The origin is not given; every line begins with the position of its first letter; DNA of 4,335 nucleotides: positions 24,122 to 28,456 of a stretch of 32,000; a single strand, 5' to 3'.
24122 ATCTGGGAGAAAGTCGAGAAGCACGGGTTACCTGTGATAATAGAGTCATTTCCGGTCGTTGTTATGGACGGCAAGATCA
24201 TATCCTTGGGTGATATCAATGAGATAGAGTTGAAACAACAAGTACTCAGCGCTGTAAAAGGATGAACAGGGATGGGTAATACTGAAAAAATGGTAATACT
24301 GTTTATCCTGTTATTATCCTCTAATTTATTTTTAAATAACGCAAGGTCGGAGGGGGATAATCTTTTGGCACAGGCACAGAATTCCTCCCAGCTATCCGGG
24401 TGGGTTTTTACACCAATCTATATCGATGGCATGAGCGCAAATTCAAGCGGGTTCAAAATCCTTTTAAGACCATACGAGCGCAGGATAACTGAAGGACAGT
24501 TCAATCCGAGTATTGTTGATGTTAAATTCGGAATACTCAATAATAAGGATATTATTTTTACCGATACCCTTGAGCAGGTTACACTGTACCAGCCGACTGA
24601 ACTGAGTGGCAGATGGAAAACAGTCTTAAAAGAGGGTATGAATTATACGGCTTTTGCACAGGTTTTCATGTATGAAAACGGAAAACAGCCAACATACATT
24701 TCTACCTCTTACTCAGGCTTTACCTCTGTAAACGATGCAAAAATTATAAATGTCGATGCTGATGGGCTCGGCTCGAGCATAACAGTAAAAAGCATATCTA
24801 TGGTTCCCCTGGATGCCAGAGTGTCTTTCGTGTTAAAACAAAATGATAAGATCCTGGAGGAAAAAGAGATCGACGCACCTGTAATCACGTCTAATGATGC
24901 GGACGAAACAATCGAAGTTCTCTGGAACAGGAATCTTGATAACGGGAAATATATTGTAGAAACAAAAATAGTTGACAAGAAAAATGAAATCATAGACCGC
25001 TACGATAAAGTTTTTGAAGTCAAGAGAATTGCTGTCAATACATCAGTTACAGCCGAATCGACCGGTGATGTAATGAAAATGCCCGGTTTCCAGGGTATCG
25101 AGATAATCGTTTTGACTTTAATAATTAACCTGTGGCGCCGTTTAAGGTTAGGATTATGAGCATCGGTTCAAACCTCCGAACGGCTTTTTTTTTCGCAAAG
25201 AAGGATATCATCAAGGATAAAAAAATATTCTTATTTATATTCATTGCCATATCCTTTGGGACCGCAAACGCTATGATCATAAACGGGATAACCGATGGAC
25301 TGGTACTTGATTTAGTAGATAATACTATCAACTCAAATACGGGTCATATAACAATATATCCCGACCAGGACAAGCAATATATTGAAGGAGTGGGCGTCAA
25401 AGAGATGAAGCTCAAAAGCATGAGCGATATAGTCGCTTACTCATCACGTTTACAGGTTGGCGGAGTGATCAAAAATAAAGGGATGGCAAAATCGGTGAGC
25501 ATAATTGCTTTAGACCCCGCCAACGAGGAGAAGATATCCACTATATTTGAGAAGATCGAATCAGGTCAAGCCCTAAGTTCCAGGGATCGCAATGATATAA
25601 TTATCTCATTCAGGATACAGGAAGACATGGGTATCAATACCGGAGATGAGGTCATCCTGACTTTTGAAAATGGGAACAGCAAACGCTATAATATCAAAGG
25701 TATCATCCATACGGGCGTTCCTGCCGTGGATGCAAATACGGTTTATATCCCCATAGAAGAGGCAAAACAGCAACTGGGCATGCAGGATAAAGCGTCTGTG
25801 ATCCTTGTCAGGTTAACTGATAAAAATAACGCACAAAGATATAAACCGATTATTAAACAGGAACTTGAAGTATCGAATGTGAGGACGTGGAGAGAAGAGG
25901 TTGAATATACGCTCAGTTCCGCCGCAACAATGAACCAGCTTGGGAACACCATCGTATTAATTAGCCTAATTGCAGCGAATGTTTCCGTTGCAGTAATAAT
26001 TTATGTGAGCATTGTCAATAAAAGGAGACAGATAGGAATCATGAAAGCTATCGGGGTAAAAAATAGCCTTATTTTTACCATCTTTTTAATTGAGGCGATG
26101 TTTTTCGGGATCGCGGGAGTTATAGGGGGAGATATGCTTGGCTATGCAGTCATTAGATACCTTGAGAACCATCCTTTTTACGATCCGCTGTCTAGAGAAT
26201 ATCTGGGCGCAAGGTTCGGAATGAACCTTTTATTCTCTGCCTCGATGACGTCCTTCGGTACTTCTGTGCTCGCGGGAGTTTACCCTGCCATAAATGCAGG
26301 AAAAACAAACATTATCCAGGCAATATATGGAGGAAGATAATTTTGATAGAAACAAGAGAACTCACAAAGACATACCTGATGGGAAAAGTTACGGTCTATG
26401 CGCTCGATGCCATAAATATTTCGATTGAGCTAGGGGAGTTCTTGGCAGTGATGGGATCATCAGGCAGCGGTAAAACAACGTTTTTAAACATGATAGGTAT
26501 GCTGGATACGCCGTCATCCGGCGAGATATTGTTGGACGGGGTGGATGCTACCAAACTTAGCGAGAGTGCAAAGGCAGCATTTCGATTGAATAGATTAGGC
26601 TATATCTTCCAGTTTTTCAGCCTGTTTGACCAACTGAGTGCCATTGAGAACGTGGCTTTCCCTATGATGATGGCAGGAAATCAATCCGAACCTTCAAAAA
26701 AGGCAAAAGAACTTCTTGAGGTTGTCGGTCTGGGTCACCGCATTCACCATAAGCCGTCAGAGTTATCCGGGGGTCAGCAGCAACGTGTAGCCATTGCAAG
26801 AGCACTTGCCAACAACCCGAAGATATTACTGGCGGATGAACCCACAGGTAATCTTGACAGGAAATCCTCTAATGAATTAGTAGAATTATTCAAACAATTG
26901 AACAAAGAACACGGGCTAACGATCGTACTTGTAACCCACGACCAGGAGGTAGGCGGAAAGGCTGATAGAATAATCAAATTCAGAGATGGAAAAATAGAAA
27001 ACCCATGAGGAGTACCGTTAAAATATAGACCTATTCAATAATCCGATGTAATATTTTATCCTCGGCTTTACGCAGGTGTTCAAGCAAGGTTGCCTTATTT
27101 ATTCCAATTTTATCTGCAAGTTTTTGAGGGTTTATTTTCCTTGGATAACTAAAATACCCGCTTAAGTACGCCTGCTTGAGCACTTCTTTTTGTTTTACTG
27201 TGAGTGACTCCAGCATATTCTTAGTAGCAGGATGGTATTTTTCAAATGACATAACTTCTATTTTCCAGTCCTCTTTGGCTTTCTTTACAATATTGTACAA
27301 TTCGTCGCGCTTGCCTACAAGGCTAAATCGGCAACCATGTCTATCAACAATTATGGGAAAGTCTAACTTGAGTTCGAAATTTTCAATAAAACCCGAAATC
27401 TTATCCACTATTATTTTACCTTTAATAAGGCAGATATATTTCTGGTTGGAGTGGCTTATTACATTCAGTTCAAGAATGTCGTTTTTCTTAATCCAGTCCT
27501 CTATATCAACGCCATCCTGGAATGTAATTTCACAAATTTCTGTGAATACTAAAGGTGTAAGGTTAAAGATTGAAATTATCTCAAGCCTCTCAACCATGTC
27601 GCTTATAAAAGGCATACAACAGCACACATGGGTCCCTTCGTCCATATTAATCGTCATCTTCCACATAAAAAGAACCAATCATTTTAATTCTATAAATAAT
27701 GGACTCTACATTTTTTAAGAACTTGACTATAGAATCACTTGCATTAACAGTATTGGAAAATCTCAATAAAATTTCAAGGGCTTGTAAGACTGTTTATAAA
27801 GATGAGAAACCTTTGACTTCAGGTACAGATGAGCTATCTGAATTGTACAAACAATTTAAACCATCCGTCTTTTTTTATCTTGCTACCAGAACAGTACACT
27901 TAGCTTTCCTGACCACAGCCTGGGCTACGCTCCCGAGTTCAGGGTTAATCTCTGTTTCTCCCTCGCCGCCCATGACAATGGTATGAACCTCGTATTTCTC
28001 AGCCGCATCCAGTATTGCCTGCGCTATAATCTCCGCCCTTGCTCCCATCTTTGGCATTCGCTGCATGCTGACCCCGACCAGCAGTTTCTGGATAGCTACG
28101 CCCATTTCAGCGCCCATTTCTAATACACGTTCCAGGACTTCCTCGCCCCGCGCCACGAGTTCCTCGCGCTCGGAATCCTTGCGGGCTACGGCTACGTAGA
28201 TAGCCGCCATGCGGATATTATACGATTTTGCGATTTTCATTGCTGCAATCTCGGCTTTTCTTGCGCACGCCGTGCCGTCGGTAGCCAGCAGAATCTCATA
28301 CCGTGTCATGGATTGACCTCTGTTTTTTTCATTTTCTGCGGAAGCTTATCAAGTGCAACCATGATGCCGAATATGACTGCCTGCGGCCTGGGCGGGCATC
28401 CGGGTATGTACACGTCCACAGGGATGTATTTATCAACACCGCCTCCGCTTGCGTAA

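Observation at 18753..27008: Ten-gene coupled operon mixing metalloid-handling parts (DGC, NIP-like channel, ArsA, ArsD-like) with redox, lipoyl, terpene-cyclase-like, surface and MacB-type export components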

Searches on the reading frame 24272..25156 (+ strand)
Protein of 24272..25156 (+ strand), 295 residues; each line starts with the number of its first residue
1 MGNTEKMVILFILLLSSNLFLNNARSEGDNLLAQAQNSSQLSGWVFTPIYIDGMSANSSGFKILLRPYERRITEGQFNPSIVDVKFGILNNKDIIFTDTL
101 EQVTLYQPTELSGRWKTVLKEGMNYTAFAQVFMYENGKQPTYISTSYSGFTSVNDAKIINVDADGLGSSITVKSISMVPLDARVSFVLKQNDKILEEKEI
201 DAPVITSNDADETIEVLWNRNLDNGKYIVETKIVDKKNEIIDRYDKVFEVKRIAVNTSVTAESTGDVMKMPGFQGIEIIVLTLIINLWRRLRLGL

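Call 3: search_protein_families(library=pfam, proteins=[window:24272-25156:+], max_evalue=0.01)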
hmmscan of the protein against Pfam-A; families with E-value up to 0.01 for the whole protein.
window:24272-25156:+ (295 aa): 0 families

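Call 4: search_protein_families(library=ncbifam, proteins=[window:24272-25156:+], max_evalue=0.01)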
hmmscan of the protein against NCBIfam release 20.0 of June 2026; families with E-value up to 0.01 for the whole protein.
window:24272-25156:+ (295 aa): 1 family
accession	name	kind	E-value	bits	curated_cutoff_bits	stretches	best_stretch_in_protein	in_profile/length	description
NF004368.0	PRK05738.3-4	equivalog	0.0087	16.1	122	0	221-274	25-78/100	50S ribosomal protein L23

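Call 30: search_protein_families(library=pfam, proteins=[window:24272-25156:+], max_evalue=1)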
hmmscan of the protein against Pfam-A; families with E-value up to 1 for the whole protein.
window:24272-25156:+ (295 aa): 0 families

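Call 100: search_protein_families(library=ncbifam, proteins=[window:24272-25156:+], max_evalue=10)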
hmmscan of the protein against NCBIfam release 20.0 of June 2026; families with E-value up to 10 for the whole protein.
window:24272-25156:+ (295 aa): 1 family
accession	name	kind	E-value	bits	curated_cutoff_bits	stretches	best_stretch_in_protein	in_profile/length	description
NF004368.0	PRK05738.3-4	equivalog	0.0087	16.1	122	1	221-274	25-78/100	50S ribosomal protein L23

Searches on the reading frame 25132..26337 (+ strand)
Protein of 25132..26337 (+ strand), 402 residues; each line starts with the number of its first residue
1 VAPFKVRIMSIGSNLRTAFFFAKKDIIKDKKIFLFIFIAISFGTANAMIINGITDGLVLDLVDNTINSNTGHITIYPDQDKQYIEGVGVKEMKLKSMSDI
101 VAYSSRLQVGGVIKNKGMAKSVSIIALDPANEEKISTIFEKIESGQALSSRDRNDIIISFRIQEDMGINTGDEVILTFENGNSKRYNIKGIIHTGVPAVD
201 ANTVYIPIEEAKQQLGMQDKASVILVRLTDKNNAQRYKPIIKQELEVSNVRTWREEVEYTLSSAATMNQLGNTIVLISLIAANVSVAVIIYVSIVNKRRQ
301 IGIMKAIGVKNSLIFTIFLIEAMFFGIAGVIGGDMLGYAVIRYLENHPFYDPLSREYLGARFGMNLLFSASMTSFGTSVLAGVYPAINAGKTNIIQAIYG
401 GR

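Call 3: search_protein_families(library=pfam, proteins=[window:25132-26337:+], max_evalue=0.01)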
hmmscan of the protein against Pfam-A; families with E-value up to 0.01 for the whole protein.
window:25132-26337:+ (402 aa): 1 family
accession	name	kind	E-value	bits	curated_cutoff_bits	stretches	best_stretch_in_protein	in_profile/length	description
PF02687.27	FtsX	-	1.1e-12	48.5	25.5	1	273-394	2-120/120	FtsX-like permease C-terminal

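Call 4: search_protein_families(library=ncbifam, proteins=[window:25132-26337:+], max_evalue=0.01)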
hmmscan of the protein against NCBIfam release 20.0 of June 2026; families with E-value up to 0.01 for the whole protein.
window:25132-26337:+ (402 aa): 10 families
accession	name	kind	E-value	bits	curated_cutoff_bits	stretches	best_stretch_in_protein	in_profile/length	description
TIGR02212.1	lolCE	equivalog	9e-29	100.6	362.45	1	19-393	10-403/411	lipoprotein-releasing ABC transporter permease subunit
NF008357.0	PRK11146.1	exception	6.2e-17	61.5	439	1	38-389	32-402/414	lipoprotein-releasing ABC transporter permease subunit LolE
TIGR02213.1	lolE_release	exception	2.5e-15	56.3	540.35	1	65-340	55-338/411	lipoprotein-releasing ABC transporter permease subunit LolE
NF038346.1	FtsX_actino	exception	3.4e-11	43.1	250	1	221-331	132-243/308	permease-like cell division protein FtsX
NF038347.1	FtsX_Gpos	exception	6.9e-11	42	225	1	223-334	123-234/296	permease-like cell division protein FtsX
NF007826.0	PRK10535.1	equivalog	8.7e-10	37.5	966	1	263-398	516-645/648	macrolide ABC transporter ATP-binding protein/permease MacB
TIGR03434.1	ADOP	subfamily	9e-10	37.3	622.3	1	258-398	265-399/803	ADOP family duplicated permease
TIGR00439.2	FtsX_Gneg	equivalog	8.4e-08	31.7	255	1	223-346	118-245/292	permease-like cell division protein FtsX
NF008076.0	PRK10814.1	exception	3.1e-07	29.8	473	1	38-389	32-387/399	lipoprotein-releasing ABC transporter permease subunit LolC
TIGR01185.1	devC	equivalog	0.0059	15.6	290.35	0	222-337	208-327/380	ABC transporter permease DevC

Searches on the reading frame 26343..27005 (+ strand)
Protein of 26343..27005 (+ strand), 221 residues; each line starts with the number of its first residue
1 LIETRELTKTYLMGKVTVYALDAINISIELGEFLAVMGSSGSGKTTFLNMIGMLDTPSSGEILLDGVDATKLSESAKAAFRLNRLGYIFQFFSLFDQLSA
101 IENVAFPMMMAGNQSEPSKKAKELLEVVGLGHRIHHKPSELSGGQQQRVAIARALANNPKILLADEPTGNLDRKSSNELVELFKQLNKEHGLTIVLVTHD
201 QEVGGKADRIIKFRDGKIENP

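Call 3: search_protein_families(library=pfam, proteins=[window:26343-27005:+], max_evalue=0.01)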
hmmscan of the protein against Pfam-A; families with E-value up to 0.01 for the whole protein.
window:26343-27005:+ (221 aa): 5 families
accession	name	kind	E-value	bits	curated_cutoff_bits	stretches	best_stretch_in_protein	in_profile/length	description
PF00005.33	ABC_tran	-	7.6e-35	120.9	25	1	21-168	1-136/137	ABC transporter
PF02463.25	SMC_N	-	2.1e-06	27.8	40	1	132-213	128-211/220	RecF/RecN/SMC N terminal domain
PF13304.12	AAA_21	-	5.6e-06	27.1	27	1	138-202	235-301/304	AAA domain, putative AbiEii toxin, Type IV TA system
PF13401.12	AAA_22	-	1e-05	26.3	27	1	32-199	6-123/130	AAA domain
PF13481.12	AAA_25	-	0.0024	17.9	27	0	28-48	30-50/195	AAA domain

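Call 4: search_protein_families(library=ncbifam, proteins=[window:26343-27005:+], max_evalue=0.01)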
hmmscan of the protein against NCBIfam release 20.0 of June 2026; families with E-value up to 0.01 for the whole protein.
window:26343-27005:+ (221 aa): 197 families (the best 25 are shown)
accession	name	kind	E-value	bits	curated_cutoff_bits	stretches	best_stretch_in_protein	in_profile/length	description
TIGR02211.1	LolD_lipo_ex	equivalog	1.8e-74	250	307.75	1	1-219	1-220/221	lipoprotein-releasing ABC transporter ATP-binding protein LolD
NF008639.0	PRK11629.1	equivalog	1.5e-69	233.9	360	1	3-219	8-225/234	lipoprotein-releasing ABC transporter ATP-binding protein LolD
NF038007.1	ABC_ATP_DarD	equivalog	1.2e-66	224.3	375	1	1-218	1-218/218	darobactin export ABC transporter ATP-binding protein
NF007826.0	PRK10535.1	equivalog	1.2e-63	215.5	966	1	2-218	5-221/648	macrolide ABC transporter ATP-binding protein/permease MacB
NF007879.0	PRK10584.1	equivalog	1.6e-62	211.2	336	1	2-219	7-225/228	putative ABC transporter ATP-binding protein YbbA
TIGR02982.1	heterocyst_DevA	subfamily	1.7e-62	210.9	295.8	1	2-219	2-220/220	ABC exporter ATP-binding subunit, DevA family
TIGR03608.1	L_ocin_972_ABC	subfamily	2.7e-62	209.9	254.85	1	20-212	13-205/206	putative bacteriocin export ABC transporter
TIGR02673.1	FtsE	equivalog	2.5e-61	207.1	264.85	1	1-216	1-213/214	cell division ATP-binding protein FtsE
NF040933.2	ABC_arch_GlcV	equivalog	3.7e-55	187.2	450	1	2-218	3-220/357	glucose ABC transporter ATP-binding protein GlcV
TIGR02314.1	ABC_MetN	equivalog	2e-54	184.9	499.7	1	1-204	1-204/343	methionine ABC transporter ATP-binding protein MetN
TIGR02315.1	ABC_phnC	equivalog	1.9e-52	178.1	266.1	1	1-218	1-224/243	phosphonate ABC transporter ATP-binding protein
NF007027.0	PRK09493.1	equivalog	3.2e-52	177.3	379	1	1-218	1-214/240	glutamine ABC transporter ATP-binding protein GlnQ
NF006987.0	PRK09452.1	equivalog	3.1e-51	174.2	482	1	2-220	18-228/378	spermidine/putrescine ABC transporter ATP-binding protein PotA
TIGR00968.1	3a0106s01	subfamily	2e-50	171.6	342.75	1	18-219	13-210/237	sulfate ABC transporter ATP-binding protein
TIGR03265.1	PhnT2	equivalog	3.5e-50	171.2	457.7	1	18-219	17-214/353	putative 2-aminoethylphosphonate ABC transporter ATP-binding protein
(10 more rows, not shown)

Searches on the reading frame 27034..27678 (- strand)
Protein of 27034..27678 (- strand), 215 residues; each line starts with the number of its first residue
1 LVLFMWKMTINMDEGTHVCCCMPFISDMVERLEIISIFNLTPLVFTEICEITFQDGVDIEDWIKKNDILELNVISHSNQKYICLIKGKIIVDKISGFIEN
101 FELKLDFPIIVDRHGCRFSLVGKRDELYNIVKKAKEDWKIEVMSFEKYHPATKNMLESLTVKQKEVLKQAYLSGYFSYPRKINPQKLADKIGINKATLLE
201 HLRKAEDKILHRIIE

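Call 30: search_protein_families(library=pfam, proteins=[window:27034-27678:-], max_evalue=1)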
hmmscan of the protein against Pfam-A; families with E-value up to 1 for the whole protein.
window:27034-27678:- (215 aa): 5 families
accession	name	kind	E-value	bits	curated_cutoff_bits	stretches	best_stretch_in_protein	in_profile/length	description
PF04967.18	HTH_10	-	1.7e-19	69.8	23.1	1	159-210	1-52/53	HTH DNA binding domain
PF01022.26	HTH_5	-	0.002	18.4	22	0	187-204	21-38/47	Bacterial regulatory protein, arsR family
PF13412.12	HTH_24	-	0.0099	15.9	21.9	1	182-208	18-44/48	Winged helix-turn-helix DNA-binding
PF24278.2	HVO_0513_N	-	0.034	14.2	29.8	1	91-146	73-132/134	HVO_0513, N-terminal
PF12840.13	HTH_20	-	0.25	11.8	27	1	182-204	19-41/51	Helix-turn-helix domain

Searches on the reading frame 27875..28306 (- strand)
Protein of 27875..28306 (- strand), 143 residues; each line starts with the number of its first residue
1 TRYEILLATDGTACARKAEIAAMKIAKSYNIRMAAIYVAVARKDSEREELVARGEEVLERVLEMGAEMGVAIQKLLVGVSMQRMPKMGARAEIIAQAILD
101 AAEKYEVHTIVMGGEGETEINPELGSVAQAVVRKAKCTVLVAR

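Call 77: search_protein_families(library=pfam, proteins=[window:27875-28306:-], max_evalue=0.00001)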
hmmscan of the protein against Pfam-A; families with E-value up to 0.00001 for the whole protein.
window:27875-28306:- (143 aa): 1 family
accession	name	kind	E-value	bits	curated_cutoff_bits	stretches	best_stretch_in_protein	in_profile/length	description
PF00582.32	Usp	-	5.3e-13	50.2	24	1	5-143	5-141/141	Universal stress protein family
